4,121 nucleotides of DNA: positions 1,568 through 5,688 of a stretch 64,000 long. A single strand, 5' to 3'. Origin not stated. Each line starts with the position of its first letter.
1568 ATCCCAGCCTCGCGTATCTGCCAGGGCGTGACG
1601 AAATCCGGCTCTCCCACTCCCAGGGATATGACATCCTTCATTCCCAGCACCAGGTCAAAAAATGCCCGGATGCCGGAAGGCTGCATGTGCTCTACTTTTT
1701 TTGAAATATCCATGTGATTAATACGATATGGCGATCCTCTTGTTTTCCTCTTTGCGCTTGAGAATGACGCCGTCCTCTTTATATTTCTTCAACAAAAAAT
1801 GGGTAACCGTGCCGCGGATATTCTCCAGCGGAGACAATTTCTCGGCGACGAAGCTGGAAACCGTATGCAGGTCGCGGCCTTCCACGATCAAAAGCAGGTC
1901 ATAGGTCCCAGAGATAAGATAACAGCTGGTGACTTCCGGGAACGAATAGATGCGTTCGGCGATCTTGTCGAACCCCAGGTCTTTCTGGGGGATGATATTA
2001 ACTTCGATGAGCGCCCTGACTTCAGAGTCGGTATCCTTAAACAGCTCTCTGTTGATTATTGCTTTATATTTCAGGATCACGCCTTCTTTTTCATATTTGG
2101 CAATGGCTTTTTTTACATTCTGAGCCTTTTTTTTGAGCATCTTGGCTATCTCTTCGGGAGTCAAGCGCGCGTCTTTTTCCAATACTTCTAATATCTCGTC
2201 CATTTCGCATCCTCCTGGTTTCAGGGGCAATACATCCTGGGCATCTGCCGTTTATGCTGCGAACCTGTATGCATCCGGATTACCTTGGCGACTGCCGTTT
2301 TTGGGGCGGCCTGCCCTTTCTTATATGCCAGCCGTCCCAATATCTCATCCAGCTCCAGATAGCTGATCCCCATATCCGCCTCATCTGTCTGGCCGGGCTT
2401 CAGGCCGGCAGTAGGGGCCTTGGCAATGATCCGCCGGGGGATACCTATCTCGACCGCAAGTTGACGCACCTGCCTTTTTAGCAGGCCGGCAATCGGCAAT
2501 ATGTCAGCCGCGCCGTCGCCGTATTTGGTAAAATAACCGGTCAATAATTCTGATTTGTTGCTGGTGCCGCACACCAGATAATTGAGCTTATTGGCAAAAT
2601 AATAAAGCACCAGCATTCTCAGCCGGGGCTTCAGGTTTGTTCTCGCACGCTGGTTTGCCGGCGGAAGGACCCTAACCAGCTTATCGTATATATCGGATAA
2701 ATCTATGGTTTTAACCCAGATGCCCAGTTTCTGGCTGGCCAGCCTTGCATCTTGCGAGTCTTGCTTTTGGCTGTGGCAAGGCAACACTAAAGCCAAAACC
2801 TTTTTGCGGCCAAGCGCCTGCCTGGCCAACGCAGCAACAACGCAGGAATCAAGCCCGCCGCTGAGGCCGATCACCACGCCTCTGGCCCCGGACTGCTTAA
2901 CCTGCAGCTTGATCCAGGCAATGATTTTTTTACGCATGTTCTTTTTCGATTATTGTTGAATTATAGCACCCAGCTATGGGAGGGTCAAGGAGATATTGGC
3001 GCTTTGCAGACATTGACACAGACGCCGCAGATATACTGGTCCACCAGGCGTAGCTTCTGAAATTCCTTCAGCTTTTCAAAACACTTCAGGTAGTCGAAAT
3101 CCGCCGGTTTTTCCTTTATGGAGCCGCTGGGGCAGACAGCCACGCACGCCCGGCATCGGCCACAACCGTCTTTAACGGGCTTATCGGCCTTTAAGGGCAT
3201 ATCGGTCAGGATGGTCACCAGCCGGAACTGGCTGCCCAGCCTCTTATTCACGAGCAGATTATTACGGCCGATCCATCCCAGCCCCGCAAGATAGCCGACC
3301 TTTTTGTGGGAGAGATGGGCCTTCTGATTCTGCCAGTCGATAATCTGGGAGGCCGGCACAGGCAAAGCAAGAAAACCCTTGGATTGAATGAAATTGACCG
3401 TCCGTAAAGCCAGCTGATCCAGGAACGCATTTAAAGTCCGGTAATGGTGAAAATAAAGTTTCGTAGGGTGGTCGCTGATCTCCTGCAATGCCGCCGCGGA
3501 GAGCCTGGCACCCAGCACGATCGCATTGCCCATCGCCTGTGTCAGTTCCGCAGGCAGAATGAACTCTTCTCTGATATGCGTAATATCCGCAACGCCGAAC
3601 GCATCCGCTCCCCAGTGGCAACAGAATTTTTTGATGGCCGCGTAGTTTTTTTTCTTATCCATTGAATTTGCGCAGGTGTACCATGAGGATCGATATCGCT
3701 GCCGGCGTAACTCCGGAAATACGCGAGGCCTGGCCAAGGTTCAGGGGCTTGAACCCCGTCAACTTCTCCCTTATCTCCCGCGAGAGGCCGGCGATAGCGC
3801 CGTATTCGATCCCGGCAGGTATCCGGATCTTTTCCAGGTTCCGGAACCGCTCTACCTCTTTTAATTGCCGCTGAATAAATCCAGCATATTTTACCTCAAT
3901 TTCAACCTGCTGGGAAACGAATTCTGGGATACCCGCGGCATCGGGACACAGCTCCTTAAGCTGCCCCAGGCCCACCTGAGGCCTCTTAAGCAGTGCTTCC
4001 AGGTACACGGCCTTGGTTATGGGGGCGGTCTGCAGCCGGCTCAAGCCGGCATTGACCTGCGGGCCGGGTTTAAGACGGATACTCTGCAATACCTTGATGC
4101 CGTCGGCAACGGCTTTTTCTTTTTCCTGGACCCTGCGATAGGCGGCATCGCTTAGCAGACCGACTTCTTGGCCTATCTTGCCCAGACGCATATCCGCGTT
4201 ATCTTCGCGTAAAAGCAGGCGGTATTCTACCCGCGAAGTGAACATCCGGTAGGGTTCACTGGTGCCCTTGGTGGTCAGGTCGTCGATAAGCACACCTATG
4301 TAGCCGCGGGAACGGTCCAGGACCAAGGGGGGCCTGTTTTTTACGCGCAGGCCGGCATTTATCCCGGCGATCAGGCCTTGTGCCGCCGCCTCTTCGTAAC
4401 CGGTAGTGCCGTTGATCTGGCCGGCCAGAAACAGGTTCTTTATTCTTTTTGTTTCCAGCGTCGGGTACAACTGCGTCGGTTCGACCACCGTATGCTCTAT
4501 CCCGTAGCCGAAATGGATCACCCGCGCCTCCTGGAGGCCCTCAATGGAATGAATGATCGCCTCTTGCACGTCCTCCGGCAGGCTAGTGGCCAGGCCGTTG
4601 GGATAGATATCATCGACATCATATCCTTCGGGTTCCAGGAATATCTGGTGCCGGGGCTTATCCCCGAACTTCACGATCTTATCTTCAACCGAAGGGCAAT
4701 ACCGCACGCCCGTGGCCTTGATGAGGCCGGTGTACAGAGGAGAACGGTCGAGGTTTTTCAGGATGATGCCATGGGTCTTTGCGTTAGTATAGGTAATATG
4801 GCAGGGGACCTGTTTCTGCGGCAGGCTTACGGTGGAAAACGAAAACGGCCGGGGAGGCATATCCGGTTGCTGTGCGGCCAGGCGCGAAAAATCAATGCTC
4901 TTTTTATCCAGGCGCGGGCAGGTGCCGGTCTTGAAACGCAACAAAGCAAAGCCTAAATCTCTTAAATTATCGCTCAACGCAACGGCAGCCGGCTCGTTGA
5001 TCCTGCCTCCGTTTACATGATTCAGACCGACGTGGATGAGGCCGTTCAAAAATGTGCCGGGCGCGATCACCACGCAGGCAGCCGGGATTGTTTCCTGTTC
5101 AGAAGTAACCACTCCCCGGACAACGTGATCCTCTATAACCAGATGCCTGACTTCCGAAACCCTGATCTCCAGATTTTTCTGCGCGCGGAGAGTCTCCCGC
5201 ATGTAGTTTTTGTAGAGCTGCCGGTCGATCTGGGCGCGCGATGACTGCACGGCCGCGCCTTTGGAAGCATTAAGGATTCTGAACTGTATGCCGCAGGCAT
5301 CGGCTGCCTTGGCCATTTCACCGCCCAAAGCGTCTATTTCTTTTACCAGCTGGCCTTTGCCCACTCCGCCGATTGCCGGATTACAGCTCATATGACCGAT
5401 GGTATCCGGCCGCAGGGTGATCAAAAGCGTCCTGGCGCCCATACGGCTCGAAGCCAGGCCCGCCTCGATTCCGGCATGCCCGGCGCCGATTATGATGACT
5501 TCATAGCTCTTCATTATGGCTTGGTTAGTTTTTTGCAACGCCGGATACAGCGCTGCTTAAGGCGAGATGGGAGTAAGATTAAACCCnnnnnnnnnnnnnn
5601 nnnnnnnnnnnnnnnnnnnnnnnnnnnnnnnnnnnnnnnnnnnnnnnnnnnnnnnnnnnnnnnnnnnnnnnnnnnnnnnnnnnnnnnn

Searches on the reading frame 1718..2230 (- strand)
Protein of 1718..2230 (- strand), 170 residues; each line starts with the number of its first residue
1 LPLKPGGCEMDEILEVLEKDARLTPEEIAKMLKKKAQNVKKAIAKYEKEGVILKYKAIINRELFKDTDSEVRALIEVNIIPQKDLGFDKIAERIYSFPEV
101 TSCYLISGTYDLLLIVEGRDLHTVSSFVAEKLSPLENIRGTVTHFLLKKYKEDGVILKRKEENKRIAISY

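Call 10: search_protein_families(library=pfam, proteins=[window:1718-2230:-], max_evalue=0.001)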
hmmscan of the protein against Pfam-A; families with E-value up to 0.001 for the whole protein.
window:1718-2230:- (170 aa): 4 families
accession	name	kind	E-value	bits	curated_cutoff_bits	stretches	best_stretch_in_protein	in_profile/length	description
PF01037.27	AsnC_trans_reg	-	9.7e-18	64.3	25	1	75-148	1-72/73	Lrp/AsnC ligand binding domain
PF13412.12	HTH_24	-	7e-09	35.6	21.9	1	12-52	7-47/48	Winged helix-turn-helix DNA-binding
PF13404.12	HTH_AsnC-type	-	0.00039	20.6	27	1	13-45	8-40/42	AsnC-type helix-turn-helix domain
PF08734.17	GYD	-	0.00047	20.6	31.4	0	99-128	36-65/91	GYD domain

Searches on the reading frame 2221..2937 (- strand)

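Call 10: search_protein_families(library=pfam, proteins=[window:2221-2937:-], max_evalue=0.001)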
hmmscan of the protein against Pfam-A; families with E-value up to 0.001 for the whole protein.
window:2221-2937:- (238 aa): 3 families
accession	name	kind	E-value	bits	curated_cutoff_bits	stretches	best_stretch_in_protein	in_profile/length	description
PF02540.23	NAD_synthase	-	6e-79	265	21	1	3-233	3-242/242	NAD synthase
PF03054.22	tRNA_Me_trans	-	5.8e-07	29.8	20.6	1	21-88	3-80/202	tRNA methyl transferase HUP domain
PF00733.27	Asn_synthase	-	0.00017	21.8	21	1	22-74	21-73/354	Asparagine synthase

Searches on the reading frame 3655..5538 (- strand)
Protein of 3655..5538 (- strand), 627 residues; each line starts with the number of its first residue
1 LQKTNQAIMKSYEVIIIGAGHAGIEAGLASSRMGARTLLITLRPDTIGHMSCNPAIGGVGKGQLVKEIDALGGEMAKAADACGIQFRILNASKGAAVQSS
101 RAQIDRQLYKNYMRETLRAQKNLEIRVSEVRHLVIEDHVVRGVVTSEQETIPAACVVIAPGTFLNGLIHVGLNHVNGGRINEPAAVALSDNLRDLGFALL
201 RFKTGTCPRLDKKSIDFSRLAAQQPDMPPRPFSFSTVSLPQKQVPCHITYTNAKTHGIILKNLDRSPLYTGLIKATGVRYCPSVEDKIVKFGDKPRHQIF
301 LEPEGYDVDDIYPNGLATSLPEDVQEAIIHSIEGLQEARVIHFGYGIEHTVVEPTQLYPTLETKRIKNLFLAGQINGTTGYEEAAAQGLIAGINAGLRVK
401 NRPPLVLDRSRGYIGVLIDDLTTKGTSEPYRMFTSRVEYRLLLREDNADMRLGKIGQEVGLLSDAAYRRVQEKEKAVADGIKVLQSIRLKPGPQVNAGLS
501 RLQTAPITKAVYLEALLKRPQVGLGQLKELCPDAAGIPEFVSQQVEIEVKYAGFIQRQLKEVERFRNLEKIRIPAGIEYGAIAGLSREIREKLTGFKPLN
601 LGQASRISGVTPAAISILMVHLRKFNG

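Call 10: search_protein_families(library=pfam, proteins=[window:3655-5538:-], max_evalue=0.001)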
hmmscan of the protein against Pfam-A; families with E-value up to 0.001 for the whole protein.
window:3655-5538:- (627 aa): 7 families
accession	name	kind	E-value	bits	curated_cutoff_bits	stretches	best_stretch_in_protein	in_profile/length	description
PF01134.28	GIDA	-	1.2e-160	535.3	22.1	1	13-402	1-390/391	Glucose inhibited division protein A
PF13932.14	SAM_GIDA_C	-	2.5e-25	88.5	27.1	1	563-619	1-57/57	tRNA modifying enzyme MnmG/GidA C-terminal helical bundle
PF21680.2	GIDA_C_1st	-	5.9e-21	75.5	24.7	1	464-558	1-95/96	tRNA modifying enzyme MnmG/GidA C-terminal helical domain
PF12831.13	FAD_oxidored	-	8.6e-07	29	27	1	13-157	1-141/416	FAD dependent oxidoreductase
PF07992.20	Pyr_redox_2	-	2e-05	24.6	26.1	0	12-46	1-34/291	Pyridine nucleotide-disulphide oxidoreductase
PF13738.12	Pyr_redox_3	-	0.00015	21.5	30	0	15-40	1-26/305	Pyridine nucleotide-disulphide oxidoreductase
PF00890.30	FAD_binding_2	-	0.00077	19.2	20.4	0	14-49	2-37/414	FAD binding domain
